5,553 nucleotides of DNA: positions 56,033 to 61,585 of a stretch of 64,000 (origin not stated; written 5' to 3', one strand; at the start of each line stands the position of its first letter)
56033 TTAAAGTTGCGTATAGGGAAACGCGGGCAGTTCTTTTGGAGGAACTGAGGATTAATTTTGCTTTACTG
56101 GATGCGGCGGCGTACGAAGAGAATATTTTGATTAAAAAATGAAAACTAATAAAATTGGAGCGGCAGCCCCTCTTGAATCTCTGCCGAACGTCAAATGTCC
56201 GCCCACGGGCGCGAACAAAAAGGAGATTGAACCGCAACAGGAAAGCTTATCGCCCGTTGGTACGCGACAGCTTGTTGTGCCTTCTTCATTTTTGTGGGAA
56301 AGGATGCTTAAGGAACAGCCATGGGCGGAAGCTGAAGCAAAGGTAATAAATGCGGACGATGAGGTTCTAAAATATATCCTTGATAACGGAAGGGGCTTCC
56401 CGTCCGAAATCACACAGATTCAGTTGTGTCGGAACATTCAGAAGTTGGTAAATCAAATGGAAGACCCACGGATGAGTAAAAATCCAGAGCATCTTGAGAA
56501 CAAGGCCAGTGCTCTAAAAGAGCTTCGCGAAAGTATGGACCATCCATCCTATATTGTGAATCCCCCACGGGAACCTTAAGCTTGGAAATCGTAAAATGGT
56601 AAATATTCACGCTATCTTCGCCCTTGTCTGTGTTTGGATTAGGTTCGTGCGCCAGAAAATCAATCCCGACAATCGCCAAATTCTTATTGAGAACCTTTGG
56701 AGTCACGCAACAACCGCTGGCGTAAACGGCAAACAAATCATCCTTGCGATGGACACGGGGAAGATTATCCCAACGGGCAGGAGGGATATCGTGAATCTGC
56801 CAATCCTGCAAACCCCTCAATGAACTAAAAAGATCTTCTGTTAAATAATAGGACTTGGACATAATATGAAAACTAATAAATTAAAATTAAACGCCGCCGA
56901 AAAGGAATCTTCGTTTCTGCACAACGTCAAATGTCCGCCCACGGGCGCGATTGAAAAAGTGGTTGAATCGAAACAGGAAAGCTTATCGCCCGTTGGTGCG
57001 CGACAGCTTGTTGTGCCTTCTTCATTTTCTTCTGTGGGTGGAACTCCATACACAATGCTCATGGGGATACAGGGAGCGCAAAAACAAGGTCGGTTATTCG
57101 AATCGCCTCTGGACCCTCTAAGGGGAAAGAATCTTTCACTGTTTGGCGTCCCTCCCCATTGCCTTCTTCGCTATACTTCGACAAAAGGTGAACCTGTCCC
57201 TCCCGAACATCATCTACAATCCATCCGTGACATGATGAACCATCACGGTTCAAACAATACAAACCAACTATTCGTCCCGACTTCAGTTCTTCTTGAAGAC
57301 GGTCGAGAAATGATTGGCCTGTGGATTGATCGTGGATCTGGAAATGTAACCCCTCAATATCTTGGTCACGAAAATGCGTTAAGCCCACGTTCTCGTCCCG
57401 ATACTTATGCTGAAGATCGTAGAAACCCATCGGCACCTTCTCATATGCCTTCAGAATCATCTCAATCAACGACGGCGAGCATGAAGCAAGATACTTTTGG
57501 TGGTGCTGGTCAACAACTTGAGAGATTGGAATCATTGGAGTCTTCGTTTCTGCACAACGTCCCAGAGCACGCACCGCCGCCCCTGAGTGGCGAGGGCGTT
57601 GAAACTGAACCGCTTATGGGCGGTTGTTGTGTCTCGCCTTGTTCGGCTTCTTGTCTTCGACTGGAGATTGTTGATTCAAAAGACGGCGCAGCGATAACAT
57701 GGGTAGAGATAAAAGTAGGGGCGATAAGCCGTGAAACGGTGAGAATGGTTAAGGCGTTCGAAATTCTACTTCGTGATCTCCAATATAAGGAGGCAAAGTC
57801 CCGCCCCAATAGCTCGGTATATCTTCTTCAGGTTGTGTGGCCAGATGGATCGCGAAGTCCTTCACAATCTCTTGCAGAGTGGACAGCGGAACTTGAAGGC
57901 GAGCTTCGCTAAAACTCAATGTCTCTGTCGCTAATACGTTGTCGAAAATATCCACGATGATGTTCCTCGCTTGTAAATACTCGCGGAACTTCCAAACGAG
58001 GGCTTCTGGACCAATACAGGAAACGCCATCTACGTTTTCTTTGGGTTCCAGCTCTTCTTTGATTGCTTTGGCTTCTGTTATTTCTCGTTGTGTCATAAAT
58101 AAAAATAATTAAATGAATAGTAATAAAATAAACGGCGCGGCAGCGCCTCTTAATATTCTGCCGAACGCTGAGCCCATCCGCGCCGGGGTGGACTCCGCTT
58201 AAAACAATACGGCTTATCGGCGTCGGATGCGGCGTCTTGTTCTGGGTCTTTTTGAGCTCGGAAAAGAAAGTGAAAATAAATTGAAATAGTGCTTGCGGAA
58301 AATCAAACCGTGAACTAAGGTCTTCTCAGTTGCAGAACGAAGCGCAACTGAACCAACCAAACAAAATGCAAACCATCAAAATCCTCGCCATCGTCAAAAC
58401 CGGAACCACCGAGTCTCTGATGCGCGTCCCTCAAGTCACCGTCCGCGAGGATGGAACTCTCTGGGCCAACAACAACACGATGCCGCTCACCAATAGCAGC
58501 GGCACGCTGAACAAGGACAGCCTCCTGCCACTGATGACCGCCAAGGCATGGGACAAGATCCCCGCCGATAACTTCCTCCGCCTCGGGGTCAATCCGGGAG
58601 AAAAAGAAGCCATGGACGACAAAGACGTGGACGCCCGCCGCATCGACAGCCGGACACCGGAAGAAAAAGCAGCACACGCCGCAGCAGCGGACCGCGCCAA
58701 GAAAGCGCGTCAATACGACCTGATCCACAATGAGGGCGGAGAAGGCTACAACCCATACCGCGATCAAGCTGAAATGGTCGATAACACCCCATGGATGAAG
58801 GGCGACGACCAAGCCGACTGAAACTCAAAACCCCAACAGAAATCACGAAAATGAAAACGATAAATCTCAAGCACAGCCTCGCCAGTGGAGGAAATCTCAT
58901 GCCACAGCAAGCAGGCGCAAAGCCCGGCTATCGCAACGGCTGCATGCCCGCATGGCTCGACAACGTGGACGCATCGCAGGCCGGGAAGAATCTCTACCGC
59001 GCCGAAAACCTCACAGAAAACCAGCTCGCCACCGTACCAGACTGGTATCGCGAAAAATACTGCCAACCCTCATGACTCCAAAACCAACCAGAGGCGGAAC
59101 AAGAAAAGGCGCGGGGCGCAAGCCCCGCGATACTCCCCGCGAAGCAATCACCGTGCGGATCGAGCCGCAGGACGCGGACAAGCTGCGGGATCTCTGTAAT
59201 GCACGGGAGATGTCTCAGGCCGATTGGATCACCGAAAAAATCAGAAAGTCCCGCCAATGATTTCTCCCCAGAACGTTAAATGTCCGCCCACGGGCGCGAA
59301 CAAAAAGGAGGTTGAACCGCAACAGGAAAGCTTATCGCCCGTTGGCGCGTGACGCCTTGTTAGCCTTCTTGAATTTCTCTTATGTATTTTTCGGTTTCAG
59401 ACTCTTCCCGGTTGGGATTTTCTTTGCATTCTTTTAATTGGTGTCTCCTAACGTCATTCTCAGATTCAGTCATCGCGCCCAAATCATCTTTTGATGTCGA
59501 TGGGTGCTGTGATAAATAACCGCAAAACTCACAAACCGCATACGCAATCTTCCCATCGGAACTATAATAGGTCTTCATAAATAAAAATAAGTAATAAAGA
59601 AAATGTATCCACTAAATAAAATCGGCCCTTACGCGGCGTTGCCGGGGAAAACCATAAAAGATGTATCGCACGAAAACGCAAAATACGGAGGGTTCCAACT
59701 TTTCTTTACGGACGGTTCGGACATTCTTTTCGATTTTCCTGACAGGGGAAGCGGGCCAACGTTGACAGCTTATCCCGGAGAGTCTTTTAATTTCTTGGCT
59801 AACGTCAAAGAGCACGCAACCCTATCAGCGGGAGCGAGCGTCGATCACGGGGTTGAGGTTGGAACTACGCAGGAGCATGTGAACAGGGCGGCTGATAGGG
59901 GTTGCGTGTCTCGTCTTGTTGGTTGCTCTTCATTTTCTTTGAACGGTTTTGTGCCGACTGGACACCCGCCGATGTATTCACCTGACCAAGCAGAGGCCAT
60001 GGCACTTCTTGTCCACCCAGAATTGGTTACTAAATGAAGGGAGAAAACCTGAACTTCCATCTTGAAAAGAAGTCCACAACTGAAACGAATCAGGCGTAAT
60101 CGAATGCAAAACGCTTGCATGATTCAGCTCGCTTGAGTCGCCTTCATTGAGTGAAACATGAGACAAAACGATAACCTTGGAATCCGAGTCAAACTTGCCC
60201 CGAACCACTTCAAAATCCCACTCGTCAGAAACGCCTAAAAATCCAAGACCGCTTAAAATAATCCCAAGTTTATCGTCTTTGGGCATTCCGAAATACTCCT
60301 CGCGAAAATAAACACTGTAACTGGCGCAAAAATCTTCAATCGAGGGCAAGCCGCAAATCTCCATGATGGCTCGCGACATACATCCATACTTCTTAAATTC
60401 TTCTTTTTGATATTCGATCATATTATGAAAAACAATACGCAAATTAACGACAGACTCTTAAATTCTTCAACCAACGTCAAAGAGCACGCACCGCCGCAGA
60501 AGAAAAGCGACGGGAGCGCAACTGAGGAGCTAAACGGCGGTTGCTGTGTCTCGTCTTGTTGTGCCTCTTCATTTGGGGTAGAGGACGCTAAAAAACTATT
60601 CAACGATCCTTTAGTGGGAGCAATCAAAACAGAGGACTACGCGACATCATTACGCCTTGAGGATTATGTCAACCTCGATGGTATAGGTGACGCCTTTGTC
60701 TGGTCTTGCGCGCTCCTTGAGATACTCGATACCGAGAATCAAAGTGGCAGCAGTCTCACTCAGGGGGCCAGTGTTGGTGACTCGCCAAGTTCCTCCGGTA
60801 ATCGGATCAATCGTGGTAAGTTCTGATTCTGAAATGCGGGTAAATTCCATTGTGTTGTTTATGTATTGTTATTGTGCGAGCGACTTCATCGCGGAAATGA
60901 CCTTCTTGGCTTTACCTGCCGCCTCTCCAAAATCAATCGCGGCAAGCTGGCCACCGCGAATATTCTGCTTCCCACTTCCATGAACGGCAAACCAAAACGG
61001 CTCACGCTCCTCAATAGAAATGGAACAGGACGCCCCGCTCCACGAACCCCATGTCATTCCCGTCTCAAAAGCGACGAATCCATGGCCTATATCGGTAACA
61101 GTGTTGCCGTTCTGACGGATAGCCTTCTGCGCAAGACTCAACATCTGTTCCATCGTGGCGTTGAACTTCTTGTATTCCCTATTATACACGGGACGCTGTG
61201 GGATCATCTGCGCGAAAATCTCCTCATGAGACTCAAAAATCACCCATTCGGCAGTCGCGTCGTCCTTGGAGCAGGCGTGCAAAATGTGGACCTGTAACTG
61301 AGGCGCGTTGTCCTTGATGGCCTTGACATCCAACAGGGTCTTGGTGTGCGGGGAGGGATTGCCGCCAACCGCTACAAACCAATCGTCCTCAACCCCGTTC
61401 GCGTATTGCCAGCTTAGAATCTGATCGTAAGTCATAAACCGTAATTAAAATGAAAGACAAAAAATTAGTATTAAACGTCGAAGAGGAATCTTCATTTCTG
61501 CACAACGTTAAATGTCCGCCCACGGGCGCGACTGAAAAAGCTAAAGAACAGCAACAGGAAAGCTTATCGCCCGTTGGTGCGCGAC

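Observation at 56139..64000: Array of at least 12 attC-like structured repeats, one per small minus-strand gene: an integron-like cassette array in a phage-like genome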

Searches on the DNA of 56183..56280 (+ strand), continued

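Call 71: search_with_rna_model(model_id=R2, source=window, max_evalue=0.01, show_alignments=2)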
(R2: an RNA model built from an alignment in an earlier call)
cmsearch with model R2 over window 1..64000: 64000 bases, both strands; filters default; matches with E-value up to 0.01: 17.
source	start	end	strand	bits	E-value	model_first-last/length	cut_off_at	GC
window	61500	61597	+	91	3.1e-25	1-96/96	no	0.56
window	56919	57016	+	87.3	4.1e-24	1-96/96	no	0.54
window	59268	59365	+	86.9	5.5e-24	1-96/96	no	0.57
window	61989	62086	+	84.7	2.5e-23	1-96/96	no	0.63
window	60469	60564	+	81.3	2.8e-22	1-96/96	no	0.57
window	57552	57647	+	81.2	2.9e-22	1-96/96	no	0.64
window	56183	56280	+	80.3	5.4e-22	1-96/96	no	0.56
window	2822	2917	+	79.6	8.9e-22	1-96/96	no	0.62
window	63544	63639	+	79.1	1.3e-21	1-96/96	no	0.56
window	63000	63094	+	69.1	1.5e-18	1-96/96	no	0.57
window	62483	62577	+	68.8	1.7e-18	1-96/96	no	0.61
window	4149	4244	+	67.3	5.2e-18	1-96/96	no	0.55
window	4464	4629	+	47.8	4.4e-12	1-96/96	no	0.55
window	58160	58245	+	46.3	1.2e-11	1-96/96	no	0.63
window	59797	59924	+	42.8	1.5e-10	1-96/96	no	0.58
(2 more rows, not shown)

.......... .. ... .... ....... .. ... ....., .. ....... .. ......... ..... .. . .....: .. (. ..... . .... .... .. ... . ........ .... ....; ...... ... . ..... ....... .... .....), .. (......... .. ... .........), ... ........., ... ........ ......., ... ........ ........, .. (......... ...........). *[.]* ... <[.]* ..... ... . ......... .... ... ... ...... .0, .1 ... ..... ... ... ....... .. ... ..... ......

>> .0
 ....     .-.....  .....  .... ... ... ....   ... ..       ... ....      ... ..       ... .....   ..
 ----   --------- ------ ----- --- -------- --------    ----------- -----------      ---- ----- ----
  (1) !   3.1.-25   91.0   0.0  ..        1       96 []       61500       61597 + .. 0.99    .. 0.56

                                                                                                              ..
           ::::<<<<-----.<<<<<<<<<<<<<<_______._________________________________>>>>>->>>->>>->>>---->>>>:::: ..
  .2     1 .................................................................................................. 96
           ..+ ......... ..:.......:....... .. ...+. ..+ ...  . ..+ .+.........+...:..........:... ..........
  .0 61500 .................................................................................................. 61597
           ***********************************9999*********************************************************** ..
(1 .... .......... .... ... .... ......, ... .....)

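Call 81: search_with_rna_model(model_id=R2, sources=[L156, L157, L158, L159, L160, L161], max_evalue=0.01)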
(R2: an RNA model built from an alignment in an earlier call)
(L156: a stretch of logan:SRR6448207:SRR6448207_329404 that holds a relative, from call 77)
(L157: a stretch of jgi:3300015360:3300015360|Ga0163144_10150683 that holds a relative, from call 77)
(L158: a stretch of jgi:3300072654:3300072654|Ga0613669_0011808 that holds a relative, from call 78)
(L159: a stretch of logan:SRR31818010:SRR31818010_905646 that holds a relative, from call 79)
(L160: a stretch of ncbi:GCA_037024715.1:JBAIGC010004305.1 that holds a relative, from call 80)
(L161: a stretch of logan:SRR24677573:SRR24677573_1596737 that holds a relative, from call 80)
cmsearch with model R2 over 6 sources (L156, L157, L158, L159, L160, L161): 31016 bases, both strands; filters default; matches with E-value up to 0.01: 4.
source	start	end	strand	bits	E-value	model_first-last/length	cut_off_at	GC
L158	1095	1189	-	78.8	7.5e-22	1-96/96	no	0.54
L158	79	207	-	46.7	4.7e-12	1-96/96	no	0.58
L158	4203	4289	-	44.7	1.9e-11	1-96/96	no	0.56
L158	593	720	-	36.3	6.8e-09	1-96/96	no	0.64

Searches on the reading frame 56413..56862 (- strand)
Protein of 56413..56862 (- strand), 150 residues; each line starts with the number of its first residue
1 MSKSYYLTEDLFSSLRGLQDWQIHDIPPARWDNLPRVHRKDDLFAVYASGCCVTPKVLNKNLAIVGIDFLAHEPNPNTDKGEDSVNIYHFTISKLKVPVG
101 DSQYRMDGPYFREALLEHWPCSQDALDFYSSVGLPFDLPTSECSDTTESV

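Call 75: search_protein_families(library=phrogs, max_evalue=0.001, proteins=[window:56413-56862:-])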
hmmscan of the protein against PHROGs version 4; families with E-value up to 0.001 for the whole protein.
seq(150 aa): 0 families

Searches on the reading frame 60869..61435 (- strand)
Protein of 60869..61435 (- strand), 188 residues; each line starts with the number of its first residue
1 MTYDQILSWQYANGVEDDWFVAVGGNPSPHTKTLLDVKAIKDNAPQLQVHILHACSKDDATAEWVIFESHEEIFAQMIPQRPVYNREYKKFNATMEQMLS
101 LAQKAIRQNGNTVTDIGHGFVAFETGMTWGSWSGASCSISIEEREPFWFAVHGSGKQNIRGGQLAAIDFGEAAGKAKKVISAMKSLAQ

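Call 56: find_encoding_contigs(protein=window:60869-61435:-, flank=10000, max_places=4)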
Protein window:60869-61435:- (188 aa): 9 contigs read that carry it; 4 places shown.
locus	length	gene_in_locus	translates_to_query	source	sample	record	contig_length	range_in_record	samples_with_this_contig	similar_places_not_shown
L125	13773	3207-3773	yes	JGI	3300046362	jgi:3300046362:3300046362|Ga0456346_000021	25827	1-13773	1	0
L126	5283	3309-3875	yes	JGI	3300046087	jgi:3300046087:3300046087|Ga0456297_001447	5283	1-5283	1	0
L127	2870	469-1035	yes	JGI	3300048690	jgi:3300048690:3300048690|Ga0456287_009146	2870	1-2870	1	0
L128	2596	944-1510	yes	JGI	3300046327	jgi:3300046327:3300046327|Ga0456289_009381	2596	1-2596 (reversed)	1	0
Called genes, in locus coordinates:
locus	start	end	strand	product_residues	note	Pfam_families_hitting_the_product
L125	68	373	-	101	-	-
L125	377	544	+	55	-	-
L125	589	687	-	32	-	-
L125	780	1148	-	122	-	-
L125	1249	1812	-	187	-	-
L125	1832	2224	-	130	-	-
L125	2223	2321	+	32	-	-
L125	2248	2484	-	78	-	-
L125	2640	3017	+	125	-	-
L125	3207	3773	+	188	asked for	-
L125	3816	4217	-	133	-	-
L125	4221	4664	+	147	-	-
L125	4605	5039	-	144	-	-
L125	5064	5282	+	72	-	-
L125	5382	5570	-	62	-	PF10723:RepB-RCR_reg (weak)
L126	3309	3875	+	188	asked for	-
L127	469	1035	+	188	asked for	-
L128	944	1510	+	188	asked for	-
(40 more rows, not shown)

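Call 75: search_protein_families(library=phrogs, max_evalue=0.001, proteins=[window:60872-61435:-])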
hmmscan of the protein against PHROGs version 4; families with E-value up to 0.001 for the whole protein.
seq(188 aa): 0 families

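Call 76: find_homologous_proteins(query=window:60872-61435:-, max_evalue=0.00001)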
Query window:60872-61435:- (188 aa): 9 proteins with E <= 0.00001 among 52 candidates.
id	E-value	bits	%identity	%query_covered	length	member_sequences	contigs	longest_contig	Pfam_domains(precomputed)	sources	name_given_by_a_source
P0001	6.9e-124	429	100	100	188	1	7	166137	-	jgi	jgi:hypothetical protein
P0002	3.4e-108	377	86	99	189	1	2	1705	-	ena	-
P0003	1.3e-105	369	84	100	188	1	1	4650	-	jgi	jgi:hypothetical protein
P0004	2.9e-90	319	72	100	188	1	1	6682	-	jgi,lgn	-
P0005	6.0e-78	279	64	99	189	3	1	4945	-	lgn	-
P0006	2.2e-74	267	60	99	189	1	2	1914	-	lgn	-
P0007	2.4e-30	124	72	47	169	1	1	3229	-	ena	-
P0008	1.6e-22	98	50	61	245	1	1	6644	PF14237.12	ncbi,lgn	-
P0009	1.6e-21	95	49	56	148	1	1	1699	PF13240.12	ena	-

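Call 77: find_encoding_contigs(protein=P0004, flank=5000, max_places=2)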
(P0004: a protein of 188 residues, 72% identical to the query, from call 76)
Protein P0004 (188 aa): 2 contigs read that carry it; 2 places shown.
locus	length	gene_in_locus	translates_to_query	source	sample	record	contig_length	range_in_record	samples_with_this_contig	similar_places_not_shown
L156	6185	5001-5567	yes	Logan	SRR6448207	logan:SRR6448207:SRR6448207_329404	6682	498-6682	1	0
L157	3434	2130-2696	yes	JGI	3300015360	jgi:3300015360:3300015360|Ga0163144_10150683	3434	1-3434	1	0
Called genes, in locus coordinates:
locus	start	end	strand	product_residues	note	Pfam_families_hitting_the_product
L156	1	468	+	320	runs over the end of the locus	?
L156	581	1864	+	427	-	PF28597:T2SSF_N, PF00482:T2SSF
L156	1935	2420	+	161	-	PF07963:N_methyl (weak), PF08334:T2SSG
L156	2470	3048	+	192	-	-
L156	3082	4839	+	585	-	PF02446:Glyco_hydro_77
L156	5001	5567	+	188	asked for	-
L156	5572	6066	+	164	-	-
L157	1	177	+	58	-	?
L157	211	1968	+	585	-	PF02446:Glyco_hydro_77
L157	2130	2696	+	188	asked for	-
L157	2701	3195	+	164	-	-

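Call 78: find_encoding_contigs(protein=P0003, flank=5000, max_places=2)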
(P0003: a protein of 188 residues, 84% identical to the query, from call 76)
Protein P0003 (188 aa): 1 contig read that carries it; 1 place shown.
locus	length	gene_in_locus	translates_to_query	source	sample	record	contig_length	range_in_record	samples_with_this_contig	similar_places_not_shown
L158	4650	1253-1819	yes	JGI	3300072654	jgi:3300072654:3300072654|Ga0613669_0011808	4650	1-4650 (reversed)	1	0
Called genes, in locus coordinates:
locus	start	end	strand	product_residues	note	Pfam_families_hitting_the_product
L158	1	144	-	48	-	?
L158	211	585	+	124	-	-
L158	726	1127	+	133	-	-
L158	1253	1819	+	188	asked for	-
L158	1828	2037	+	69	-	-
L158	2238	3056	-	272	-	PF00078:RVT_1, PF08388:GIIM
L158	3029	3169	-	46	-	-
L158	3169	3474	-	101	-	-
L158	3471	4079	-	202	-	-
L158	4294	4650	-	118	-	?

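Call 79: find_encoding_contigs(protein=P0005, flank=5000, max_places=2)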
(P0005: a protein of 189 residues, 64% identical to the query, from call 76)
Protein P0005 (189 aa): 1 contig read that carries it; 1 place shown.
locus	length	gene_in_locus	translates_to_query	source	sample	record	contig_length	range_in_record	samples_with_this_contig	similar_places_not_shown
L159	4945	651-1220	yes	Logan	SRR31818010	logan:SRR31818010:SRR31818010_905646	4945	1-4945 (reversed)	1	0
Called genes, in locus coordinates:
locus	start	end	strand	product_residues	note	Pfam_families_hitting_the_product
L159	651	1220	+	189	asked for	-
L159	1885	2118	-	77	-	-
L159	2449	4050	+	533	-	-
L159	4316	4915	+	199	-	-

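Call 80: find_encoding_contigs(protein=P0008, flank=5000, max_places=2)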
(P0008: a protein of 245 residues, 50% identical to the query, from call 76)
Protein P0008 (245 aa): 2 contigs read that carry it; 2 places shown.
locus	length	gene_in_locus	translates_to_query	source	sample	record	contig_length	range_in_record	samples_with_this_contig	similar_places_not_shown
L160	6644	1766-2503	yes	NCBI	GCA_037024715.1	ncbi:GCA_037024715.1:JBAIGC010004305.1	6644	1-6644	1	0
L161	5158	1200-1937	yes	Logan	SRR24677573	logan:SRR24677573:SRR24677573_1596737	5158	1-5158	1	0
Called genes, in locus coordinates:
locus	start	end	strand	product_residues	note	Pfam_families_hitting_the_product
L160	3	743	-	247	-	?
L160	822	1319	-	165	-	-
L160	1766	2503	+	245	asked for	PF14237:GYF_2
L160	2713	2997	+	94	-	-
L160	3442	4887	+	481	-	PF00515:TPR_1 (faint), PF07719:TPR_2 (faint), PF12895:ANAPC3 (faint), PF13174:TPR_6 (faint), PF13432:TPR_16 (weak), PF14559:TPR_19, PF00685:Sulfotransfer_1, PF13469:Sulfotransfer_3, +5 more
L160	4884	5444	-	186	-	PF00685:Sulfotransfer_1 (faint), PF13469:Sulfotransfer_3 (faint)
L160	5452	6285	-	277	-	-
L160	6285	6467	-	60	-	-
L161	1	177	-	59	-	?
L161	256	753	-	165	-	-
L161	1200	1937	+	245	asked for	PF14237:GYF_2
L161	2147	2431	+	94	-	-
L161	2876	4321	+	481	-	PF00515:TPR_1 (faint), PF07719:TPR_2 (faint), PF12895:ANAPC3 (faint), PF13174:TPR_6 (faint), PF13432:TPR_16 (weak), PF14559:TPR_19, PF00685:Sulfotransfer_1, PF13469:Sulfotransfer_3, +5 more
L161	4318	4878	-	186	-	PF00685:Sulfotransfer_1 (faint), PF13469:Sulfotransfer_3 (faint)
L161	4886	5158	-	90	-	?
